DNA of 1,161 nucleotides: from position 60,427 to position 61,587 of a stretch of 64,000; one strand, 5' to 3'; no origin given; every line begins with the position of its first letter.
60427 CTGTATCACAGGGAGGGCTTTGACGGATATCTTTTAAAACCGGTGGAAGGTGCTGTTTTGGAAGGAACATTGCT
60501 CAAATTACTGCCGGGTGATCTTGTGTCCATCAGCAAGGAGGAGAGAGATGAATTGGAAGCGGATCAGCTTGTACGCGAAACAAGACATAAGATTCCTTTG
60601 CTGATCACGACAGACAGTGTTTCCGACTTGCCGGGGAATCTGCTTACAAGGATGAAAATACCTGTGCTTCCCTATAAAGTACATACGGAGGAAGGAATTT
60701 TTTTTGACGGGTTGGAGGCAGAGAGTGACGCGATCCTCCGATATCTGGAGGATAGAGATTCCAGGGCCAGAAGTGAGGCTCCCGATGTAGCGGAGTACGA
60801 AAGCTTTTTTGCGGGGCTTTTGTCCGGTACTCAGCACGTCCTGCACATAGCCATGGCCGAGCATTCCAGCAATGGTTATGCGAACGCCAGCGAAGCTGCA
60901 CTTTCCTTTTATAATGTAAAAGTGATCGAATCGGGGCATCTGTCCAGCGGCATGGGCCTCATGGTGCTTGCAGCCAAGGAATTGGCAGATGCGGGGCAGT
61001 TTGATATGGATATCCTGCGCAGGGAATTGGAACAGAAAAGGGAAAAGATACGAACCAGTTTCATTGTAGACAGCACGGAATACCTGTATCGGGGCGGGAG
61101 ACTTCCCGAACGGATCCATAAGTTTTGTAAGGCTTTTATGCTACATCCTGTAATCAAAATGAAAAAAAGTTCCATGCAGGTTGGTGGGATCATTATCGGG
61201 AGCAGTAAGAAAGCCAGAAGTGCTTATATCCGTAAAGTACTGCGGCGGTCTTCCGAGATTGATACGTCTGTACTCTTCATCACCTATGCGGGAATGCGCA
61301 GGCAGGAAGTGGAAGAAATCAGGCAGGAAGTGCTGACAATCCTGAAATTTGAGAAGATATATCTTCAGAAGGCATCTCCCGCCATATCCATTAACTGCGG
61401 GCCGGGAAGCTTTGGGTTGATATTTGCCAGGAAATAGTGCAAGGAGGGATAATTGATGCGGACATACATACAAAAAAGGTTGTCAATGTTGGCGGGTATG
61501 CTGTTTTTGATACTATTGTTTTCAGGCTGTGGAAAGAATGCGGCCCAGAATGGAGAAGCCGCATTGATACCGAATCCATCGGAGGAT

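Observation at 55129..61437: Phosphorelay linking a DegV (fatty-acid-binding fold) hybrid kinase to an HD-GYP phosphodiesterase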

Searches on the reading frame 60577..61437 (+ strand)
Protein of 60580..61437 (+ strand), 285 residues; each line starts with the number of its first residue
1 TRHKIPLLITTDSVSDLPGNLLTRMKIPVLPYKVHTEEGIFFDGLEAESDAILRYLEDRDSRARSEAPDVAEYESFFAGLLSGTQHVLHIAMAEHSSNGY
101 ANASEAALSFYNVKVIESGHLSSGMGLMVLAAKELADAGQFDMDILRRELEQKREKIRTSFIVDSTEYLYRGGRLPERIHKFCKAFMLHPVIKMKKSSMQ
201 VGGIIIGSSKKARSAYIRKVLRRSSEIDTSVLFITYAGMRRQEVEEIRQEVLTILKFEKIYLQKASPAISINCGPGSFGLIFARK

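Call 10: search_solved_structures(query=window:60580-61437:+, show_alignments=3, max_evalue=0.001)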
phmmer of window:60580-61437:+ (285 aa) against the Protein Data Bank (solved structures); distinct sequences matched with E-value up to 0.001: 21.
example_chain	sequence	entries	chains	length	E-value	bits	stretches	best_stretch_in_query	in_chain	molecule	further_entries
2dt8_A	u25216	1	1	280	1.3e-22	83.8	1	8-280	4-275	DegV family protein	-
4x9x_A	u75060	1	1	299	4.9e-14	55.7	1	3-285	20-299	DegV domain-containing protein MW1315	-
1pzx_A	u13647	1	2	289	1.1e-13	54.6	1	5-285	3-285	Hypothetical protein APC36103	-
3pl5_A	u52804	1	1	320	3.5e-12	49.7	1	6-280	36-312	Putative uncharacterized protein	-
6dj6_A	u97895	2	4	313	3.6e-11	46.3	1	8-250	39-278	Fatty Acid Kinase (Fak) B2 protein (SPR1019)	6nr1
3fys_A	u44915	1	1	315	4.9e-10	42.6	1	5-282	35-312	Protein degV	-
7w7h_E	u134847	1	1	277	5.3e-10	42.5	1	8-251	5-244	Uncharacterized protein conserved in bacteria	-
2g7z_A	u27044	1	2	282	4.1e-08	36.3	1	8-280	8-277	conserved hypothetical protein SPy1493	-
3nyi_A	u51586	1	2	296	9.2e-08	35.2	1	9-258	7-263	fat acid-binding protein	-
6dke_A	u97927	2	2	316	4.7e-06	29.6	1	4-280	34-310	Fatty Acid Kinase (Fak) B1 protein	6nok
1vpv_A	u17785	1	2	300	1.2e-05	28.2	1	3-279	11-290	UPF0230 protein TM1468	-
6mh9_A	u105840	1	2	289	1.7e-05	27.7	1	7-281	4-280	Fatty Acid Kinase (Fak) B1 protein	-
7sg3_A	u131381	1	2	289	2.4e-05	27.3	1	7-281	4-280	Fatty Acid Kinase B1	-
6nyu_A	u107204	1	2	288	2.7e-05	27.1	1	7-282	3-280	DegV domain-containing protein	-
5woo_A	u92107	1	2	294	3.1e-05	26.9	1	6-281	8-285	EDD domain protein, DegV family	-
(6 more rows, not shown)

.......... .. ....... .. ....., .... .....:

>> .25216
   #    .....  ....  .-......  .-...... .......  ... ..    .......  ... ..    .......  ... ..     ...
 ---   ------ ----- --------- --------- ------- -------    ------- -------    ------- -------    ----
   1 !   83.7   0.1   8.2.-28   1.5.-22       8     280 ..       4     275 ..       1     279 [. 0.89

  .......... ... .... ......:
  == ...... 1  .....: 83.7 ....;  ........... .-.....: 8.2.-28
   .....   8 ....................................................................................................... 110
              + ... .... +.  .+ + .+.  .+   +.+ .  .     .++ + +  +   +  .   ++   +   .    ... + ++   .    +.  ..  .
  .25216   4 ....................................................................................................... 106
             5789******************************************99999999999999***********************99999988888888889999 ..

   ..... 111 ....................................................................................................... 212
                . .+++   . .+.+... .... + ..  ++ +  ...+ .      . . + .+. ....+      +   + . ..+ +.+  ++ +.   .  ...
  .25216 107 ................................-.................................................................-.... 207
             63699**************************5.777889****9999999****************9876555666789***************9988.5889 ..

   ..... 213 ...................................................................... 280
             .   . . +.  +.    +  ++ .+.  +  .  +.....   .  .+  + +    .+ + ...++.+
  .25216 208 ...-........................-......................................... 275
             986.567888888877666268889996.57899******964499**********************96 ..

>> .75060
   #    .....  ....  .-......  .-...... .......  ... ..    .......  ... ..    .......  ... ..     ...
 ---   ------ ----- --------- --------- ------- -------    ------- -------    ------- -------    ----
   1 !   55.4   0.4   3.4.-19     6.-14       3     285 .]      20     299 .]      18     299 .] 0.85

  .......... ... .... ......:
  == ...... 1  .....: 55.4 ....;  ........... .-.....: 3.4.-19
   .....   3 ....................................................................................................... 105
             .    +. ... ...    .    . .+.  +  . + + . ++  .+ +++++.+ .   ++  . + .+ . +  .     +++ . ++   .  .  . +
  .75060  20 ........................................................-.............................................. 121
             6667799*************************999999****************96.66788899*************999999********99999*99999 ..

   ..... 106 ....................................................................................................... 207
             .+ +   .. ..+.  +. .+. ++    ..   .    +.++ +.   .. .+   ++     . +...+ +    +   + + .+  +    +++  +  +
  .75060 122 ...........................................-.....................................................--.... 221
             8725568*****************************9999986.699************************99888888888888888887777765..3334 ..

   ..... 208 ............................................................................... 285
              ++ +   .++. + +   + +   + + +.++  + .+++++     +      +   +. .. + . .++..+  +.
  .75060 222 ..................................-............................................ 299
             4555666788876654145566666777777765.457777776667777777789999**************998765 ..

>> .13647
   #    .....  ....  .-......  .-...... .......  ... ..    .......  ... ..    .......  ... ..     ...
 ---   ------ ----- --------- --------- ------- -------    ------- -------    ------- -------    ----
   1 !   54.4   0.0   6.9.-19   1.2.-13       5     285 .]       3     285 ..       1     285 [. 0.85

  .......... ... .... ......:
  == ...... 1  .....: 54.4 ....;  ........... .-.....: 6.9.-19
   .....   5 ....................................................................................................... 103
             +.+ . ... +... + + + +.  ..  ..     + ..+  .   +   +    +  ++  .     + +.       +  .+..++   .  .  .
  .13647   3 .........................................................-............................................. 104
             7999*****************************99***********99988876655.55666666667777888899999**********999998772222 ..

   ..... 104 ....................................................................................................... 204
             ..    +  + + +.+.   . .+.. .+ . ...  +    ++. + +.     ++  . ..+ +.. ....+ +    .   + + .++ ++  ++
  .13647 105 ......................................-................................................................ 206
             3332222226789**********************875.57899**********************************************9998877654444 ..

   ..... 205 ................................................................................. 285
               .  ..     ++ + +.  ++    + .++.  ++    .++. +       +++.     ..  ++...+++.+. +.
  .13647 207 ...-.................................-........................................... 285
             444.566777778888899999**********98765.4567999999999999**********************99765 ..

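Call 16: find_related_loci(query=A2, collection=genome_contigs, flank=9000)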
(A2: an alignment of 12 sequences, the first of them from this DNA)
Query A2 (286 aa) in genome_contigs; peptide patterns used: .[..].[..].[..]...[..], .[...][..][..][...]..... (x = any residue, [..] = any of these).
600 stretches matched a pattern (row limit reached: there are more); 583 encode a relative of the query (tblastn E <= 1e-3); the best 80 are kept; 80 distinct loci.
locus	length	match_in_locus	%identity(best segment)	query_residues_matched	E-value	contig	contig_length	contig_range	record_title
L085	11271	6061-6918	62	1-286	5e-123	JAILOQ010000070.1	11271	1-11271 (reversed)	MAG: Lachnospiraceae bacterium isolate RUI310 k141_1808900_flag=0_multi=39.9650_len=11271, whole genome shotgun sequence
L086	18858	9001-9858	62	1-286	2e-122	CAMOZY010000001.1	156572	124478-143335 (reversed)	MAG: uncultured Lachnospiraceae bacterium isolate SRR873608_bin.82_metaWRAP_v1.3_MAG genome assembly, contig: NODE_113_l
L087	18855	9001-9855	61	2-286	2e-121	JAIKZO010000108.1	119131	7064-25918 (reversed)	MAG: Lachnospiraceae bacterium isolate RUI509 k141_7993726_flag=0_multi=35.9034_len=119131, whole genome shotgun sequenc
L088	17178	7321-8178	62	1-286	2e-120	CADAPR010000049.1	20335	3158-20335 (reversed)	MAG: uncultured Lachnospiraceae bacterium isolate RUG13505 genome assembly, contig: RUG13505_asm_49, whole genome shotgu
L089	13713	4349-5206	62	1-286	3e-120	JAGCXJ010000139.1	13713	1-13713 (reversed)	MAG: Lachnospiraceae bacterium isolate RGIG10209 Yak_Rumen-5__c871111, whole genome shotgun sequence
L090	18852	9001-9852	61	3-286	1e-119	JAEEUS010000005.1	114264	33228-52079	MAG: Lachnospiraceae bacterium isolate Tb.RUG.434 NODE_265_length_114264_cov_1.840832, whole genome shotgun sequence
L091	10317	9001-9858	60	1-286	1e-118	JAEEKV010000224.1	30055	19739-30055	MAG: Lachnospiraceae bacterium isolate Tb.RUG.200 k141_8185109_flag=0_multi=25.9978_len=30055, whole genome shotgun sequ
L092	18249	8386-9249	59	1-286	9e-117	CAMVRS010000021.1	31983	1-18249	MAG TPA_asm: uncultured Lachnospiraceae bacterium isolate SRR8387718_bin.32_metaWRAP_v1.3_MAG genome assembly, contig: E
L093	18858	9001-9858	61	1-286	5e-115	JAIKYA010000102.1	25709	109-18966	MAG: Lachnospiraceae bacterium isolate RUI469 k141_5189683_flag=0_multi=29.9887_len=25709, whole genome shotgun sequence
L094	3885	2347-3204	59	1-286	4e-116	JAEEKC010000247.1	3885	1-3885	MAG: Lachnospiraceae bacterium isolate Tb.RUG.184 k141_7649616_flag=1_multi=19.2599_len=3885, whole genome shotgun seque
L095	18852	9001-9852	58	3-286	6e-114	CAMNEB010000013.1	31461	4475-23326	MAG: uncultured Lachnospiraceae bacterium isolate SRR873596_bin.143_metaWRAP_v1.3_MAG genome assembly, contig: NODE.2910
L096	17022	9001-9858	57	1-286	3e-114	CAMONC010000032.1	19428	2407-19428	MAG: uncultured Lachnospiraceae bacterium isolate SRR873600_bin.92_metaWRAP_v1.3_MAG genome assembly, contig: NODE_5619_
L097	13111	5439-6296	57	1-286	3e-114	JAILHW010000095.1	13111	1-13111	MAG: Lachnospiraceae bacterium isolate RUI134 k141_5671688_flag=0_multi=30.9838_len=13111, whole genome shotgun sequence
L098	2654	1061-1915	56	2-286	3e-118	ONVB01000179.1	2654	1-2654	uncultured Clostridiales bacterium isolate RUG655 genome assembly, contig: k87_16196872, whole genome shotgun sequence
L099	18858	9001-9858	63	1-286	8e-114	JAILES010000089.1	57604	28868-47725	MAG: Lachnospiraceae bacterium isolate RUI052 k141_2023136_flag=0_multi=20.9965_len=57604, whole genome shotgun sequence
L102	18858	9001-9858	58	1-286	3e-112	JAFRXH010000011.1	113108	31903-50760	MAG: Lachnospiraceae bacterium isolate RGIG2882 Goat_Omasum.Co__c225824, whole genome shotgun sequence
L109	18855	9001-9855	58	3-286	1e-107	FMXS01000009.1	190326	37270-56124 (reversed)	Ruminococcaceae bacterium FB2012 genome assembly, contig: IE31DRAFT_scaffold00007.7, whole genome shotgun sequence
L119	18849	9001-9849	53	3-286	3e-96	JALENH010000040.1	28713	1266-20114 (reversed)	MAG: Eubacterium sp. isolate SUG160 k141_7555281, whole genome shotgun sequence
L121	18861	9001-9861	51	1-286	1e-95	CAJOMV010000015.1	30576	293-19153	uncultured Ruminiclostridium sp. isolate Rumen_Coassembly_mag_124 genome assembly, contig: k87_3044368, whole genome sho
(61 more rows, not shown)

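Call 19: search_protein_families(library=pfam, proteins=[L085:6925-8829:+, L109:9862-11805:+, L121:9822-11801:+, L119:9878-10690:+, L087:9889-10851:+, L102:3033-4367:+, L093:2817-3521:+, L085:1117-1545:+, L089:5212-7719:-, L097:6303-7964:+], max_evalue=0.001)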
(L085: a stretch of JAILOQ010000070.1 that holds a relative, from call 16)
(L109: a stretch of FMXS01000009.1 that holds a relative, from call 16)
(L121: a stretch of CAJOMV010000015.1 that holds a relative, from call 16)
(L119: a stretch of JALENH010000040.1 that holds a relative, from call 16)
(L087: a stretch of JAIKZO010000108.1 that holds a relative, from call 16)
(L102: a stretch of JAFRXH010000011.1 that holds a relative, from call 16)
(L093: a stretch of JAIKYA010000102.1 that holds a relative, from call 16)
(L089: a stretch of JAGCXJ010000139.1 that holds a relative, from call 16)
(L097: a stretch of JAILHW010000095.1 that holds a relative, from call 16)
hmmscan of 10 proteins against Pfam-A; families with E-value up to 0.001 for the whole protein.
L085:6925-8829:+ (634 aa): 1 family
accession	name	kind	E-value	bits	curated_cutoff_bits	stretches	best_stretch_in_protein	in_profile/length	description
PF00563.25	EAL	-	7.2e-48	163.4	31.3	1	398-628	3-233/236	EAL domain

L109:9862-11805:+ (647 aa): 1 family
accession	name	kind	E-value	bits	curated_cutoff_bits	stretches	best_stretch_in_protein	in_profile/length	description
PF00563.25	EAL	-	2.6e-42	145.2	31.3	1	400-633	3-236/236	EAL domain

L121:9822-11801:+ (659 aa): 1 family
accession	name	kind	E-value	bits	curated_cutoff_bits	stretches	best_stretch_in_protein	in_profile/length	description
PF00563.25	EAL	-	3.3e-46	158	31.3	1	412-645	3-236/236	EAL domain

L119:9878-10690:+ (270 aa): 1 family
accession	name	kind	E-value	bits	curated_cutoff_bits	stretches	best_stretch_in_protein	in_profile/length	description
PF00497.25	SBP_bac_3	-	5.4e-27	94.6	26.4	1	53-262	5-129/132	Bacterial extracellular solute-binding proteins, family 3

L087:9889-10851:+ (320 aa): 1 family
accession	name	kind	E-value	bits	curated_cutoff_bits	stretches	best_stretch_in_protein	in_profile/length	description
PF01081.25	Aldolase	-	2.5e-68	229.8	27.8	1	7-198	4-195/196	KDPG and KHG aldolase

L102:3033-4367:+ (444 aa): 2 families
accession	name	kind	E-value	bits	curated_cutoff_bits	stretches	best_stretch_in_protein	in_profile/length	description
PF00990.26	GGDEF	-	5.4e-42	143.7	23.8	1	139-290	2-160/161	Diguanylate cyclase, GGDEF domain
PF00072.30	Response_reg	-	3.9e-24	85.4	30.2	1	4-114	1-110/111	Response regulator receiver domain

L093:2817-3521:+ (234 aa): 1 family
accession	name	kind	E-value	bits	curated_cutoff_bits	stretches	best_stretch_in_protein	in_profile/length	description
PF00248.27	Aldo_ket_red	-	3.6e-25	89.1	24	1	6-200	1-190/291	Aldo/keto reductase family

L085:1117-1545:+ (142 aa): 1 family
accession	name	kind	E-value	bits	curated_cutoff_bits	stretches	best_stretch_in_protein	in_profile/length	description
PF00072.30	Response_reg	-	1.3e-29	103.1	30.2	1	17-130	1-110/111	Response regulator receiver domain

L089:5212-7719:- (835 aa): 4 families
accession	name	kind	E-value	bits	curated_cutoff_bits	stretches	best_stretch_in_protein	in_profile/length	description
PF00015.26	MCPsignal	-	8.6e-26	91.2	34.6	1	618-797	7-167/172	Methyl-accepting chemotaxis protein (MCP) signalling domain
PF02743.24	dCache_1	-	1.1e-07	32.1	45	0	345-425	148-228/240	Cache domain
PF17203.10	sCache_3_2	-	1e-06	29.3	28.4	0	361-388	53-78/140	Single cache domain 3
PF04108.17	ATG17_like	-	7.9e-05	22.7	43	0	507-775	111-292/355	Autophagy protein ATG17-like domain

L097:6303-7964:+ (553 aa): 1 family
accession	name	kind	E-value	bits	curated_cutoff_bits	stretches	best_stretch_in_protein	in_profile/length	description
PF00563.25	EAL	-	3.2e-10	40.2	31.3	1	398-543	3-149/236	EAL domain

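Call 29: search_protein_families(library=pfam, proteins=[L085:6925-8124:+], max_evalue=5)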
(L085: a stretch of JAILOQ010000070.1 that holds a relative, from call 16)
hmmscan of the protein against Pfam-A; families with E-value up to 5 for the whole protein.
L085:6925-8124:+ (400 aa): 1 family
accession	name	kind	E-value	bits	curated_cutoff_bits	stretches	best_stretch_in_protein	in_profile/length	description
PF19240.4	DUF5890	-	0.0044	17.4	27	1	245-278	27-60/75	Family of unknown function (DUF5890)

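Call 47: predict_structure(alignment_id=A3)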
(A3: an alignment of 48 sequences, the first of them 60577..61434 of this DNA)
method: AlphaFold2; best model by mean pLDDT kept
length: 286 residues; sequences in the alignment: 48
mean_pLDDT: 94.1   pTM: 0.91
mean pLDDT of the five models: 94.1, 93.5, 93.0, 92.3, 90.8
residues with pLDDT >= 90: 249; 70-90: 34; 50-70: 1; < 50: 2
segments of 3 or more residues with pLDDT < 50: none
pLDDT, mean of each block of 10 residues (from residue 1): 81 97 97 95 92 89 92 98 96 93 98 96 97 97 95 96 92 86 93 90 92 96 96 97 97 97 96 93 97
secondary structure, 60 per line:
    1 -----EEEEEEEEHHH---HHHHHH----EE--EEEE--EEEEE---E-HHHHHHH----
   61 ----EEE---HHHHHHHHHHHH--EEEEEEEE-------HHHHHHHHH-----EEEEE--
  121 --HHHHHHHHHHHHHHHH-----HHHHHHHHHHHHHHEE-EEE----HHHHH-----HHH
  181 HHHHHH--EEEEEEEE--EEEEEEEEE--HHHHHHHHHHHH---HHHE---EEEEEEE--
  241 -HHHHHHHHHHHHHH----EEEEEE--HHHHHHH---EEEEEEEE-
elements in order: E6-13 H20-25 E34-37 E40-44 H50-56 E65-67 H71-82 E85-92 H100-108 E114-118 H123-138 H144-157 E161-163 H168-172 H178-186 E189-196 E199-207 H210-221 E232-238 H242-255 E260-265 H268-274 E278-285

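Call 51: fold_search(model_id=the predicted structure, library=pdb)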
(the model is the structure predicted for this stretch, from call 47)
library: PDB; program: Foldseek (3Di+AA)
matches with E <= 10: 954; with E <= 0.001: 48
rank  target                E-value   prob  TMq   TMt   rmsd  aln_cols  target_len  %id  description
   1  2dt8                  1.2e-26  1.00  0.86  0.88   2.8       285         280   29  Fatty Acid Binding of a DegV family Protein from Thermus thermophilus (released 2007-06-19)
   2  1pzx_B                1.0e-23  1.00  0.86  0.86   2.6       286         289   23  Hypothetical protein APC36103 from Bacillus stearothermophilus: a lipid binding protein (released 2004-01-20)
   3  1pzx_A                2.0e-23  1.00  0.85  0.87   2.6       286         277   23  Hypothetical protein APC36103 from Bacillus stearothermophilus: a lipid binding protein (released 2004-01-20)
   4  4x9x                  3.9e-23  1.00  0.81  0.86   3.1       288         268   20  Biochemical Roles for Conserved Residues in the Bacterial Fatty Acid Binding Protein Family (released 2016-01-27)
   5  1vpv_A                5.6e-23  1.00  0.83  0.84   3.2       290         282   18  Crystal structure of a degv lipid binding protein (tm1468) from thermotoga maritima at 2.45 A resolution (released 2004-12-07)
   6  1mgp                  1.8e-22  1.00  0.82  0.85   3.0       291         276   18  Hypothetical protein TM841 from Thermotoga maritima reveals fatty acid binding function (released 2002-09-18)
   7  3pl5                  2.4e-22  1.00  0.83  0.85   2.7       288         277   20  Fatty acid binding protein (released 2011-12-07)
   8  7sg3_A                3.3e-22  1.00  0.87  0.86   2.6       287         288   20  The X-ray crystal structure of the Staphylococcus aureus Fatty Acid Kinase B1 mutant A121I-A158L to 2.35 Angstrom reso (released 2021-10-27)
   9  5uto_A                4.5e-22  1.00  0.86  0.86   2.7       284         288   20  The crystal structure of the Staphylococcus aureus Fatty acid Kinase (Fak) B1 protein loaded with palmitic acid to 1.8 (released 2018-02-21)
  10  1vpv_B                5.8e-22  1.00  0.84  0.86   2.8       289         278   19  Crystal structure of a degv lipid binding protein (tm1468) from thermotoga maritima at 2.45 A resolution (released 2004-12-07)
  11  6mh9_A                7.4e-22  1.00  0.86  0.86   2.5       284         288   20  The crystal structure of the Staphylococcus aureus Fatty acid Kinase (Fak) B1 protein A121I mutant to 2.02 Angstrom re (released 2019-11-13)
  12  3fys                  8.3e-22  1.00  0.83  0.85   3.9       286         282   19  Crystal Structure of DegV, a fatty acid binding protein from Bacillus subtilis (released 2009-05-12)
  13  7w7h_E                9.4e-22  1.00  0.85  0.88   2.8       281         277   18  S Suis FakA-FakB2 complex structure (released 2022-09-21)
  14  6nm1_A                1.1e-21  1.00  0.86  0.85   2.5       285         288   19  The crystal structure of the Staphylococcus aureus Fatty acid Kinase (Fak) B1 protein A158L mutant to 2.33 Angstrom re (released 2020-01-15)
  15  6nr1_B                1.4e-21  1.00  0.85  0.87   2.6       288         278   19  The X-ray crystal structure of Streptococcus pneumoniae Fatty Acid Kinase (Fak) B2 protein loaded with Vaccenic acid ( (released 2019-08-21)
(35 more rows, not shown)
